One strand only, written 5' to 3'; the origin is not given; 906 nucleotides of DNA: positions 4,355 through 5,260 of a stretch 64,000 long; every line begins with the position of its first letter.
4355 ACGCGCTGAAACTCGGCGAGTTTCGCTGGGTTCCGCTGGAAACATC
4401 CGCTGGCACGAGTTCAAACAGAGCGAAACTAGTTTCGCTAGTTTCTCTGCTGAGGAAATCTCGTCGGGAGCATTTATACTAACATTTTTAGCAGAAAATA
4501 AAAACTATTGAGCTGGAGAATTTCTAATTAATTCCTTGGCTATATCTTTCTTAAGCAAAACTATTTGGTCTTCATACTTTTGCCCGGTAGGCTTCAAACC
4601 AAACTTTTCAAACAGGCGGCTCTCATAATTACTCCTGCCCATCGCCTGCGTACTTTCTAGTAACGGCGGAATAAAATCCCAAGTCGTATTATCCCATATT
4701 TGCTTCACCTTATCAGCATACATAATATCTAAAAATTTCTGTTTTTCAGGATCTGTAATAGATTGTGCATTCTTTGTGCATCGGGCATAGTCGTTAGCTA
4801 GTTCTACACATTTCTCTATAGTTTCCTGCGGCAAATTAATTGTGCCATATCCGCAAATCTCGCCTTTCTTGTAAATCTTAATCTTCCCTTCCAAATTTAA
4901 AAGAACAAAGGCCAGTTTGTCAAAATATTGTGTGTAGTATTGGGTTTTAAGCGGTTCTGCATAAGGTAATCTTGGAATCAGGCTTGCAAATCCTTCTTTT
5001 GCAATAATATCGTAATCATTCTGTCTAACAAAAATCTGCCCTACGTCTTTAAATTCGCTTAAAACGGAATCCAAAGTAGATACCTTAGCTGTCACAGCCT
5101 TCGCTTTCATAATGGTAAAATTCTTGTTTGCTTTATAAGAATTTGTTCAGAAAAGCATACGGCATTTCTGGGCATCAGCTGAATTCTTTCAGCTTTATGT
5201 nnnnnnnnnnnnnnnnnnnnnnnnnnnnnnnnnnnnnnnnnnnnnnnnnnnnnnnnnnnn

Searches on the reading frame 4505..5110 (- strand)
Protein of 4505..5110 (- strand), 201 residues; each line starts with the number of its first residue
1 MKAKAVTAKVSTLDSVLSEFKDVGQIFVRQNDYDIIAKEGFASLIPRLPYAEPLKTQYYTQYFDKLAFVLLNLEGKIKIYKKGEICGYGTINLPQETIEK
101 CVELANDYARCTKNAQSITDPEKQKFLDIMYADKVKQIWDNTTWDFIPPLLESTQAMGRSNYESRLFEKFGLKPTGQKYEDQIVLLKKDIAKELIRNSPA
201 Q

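Call 13: search_protein_families(library=pfam, proteins=[window:4505-5110:-], max_evalue=0.01)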
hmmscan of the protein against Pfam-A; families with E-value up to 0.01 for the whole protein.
window:4505-5110:- (201 aa): 0 families

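Call 19: search_protein_families(library=phrogs, proteins=[window:4505-5110:-], max_evalue=1)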
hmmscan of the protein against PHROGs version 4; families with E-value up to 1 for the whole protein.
window:4505-5110:- (201 aa): 0 families

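Call 61: search_protein_families(library=pfam, proteins=[window:4505-5110:-], max_evalue=5)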
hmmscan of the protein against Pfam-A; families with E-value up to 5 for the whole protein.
window:4505-5110:- (201 aa): 0 families

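Call 62: search_protein_families(library=padloc, proteins=[window:4505-5110:-], max_evalue=1)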
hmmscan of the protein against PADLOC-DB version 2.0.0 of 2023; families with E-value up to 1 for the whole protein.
window:4505-5110:- (201 aa): 0 families
